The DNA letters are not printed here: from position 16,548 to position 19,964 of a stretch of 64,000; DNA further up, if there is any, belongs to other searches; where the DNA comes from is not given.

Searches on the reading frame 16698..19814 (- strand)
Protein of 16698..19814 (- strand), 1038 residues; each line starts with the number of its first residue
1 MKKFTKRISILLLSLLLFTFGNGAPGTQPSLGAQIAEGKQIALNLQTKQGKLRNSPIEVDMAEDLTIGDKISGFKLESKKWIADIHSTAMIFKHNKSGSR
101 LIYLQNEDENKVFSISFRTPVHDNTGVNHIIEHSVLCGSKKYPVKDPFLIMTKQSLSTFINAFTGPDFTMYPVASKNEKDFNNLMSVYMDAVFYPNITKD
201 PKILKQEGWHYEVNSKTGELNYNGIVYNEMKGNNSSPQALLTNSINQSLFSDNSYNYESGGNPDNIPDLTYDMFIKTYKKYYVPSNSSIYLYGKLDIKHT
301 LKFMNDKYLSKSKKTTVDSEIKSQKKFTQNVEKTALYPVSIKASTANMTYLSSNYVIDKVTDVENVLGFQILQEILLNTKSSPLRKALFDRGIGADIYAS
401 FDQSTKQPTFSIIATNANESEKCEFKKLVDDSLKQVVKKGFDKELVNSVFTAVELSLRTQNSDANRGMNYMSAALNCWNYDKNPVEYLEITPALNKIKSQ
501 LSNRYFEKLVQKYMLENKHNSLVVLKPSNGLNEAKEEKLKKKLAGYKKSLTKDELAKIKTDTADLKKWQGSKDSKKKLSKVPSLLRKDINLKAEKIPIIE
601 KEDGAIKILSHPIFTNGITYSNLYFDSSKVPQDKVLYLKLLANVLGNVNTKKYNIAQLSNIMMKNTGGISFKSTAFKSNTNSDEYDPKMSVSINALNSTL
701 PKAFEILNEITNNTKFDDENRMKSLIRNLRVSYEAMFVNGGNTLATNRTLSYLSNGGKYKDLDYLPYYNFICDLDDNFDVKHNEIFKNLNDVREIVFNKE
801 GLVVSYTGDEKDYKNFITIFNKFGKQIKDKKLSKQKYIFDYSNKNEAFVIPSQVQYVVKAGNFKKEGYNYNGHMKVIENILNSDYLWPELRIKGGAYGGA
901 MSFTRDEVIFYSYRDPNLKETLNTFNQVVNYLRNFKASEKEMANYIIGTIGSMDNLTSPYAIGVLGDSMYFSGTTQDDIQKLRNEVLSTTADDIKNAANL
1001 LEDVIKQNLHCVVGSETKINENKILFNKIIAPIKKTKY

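Call 58: search_protein_families(library=pfam, proteins=[window:16698-19814:-], max_evalue=0.00001)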
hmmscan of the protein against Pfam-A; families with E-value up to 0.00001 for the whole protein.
window:16698-19814:- (1038 aa): 4 families
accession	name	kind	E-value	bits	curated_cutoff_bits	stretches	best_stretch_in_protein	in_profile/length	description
PF08367.16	M16C_assoc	-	1.8e-66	224.3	25.3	1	525-774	1-252/252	Peptidase M16C associated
PF22516.1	PreP_C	-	2.6e-50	170.8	27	1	845-1016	1-173/173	PreP C-terminal domain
PF05193.26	Peptidase_M16_C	-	5.9e-25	88.6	23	1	268-447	1-175/181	Peptidase M16 inactive domain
PF00675.25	Peptidase_M16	-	1.1e-10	42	22.3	0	123-200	29-103/149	Insulinase (Peptidase family M16)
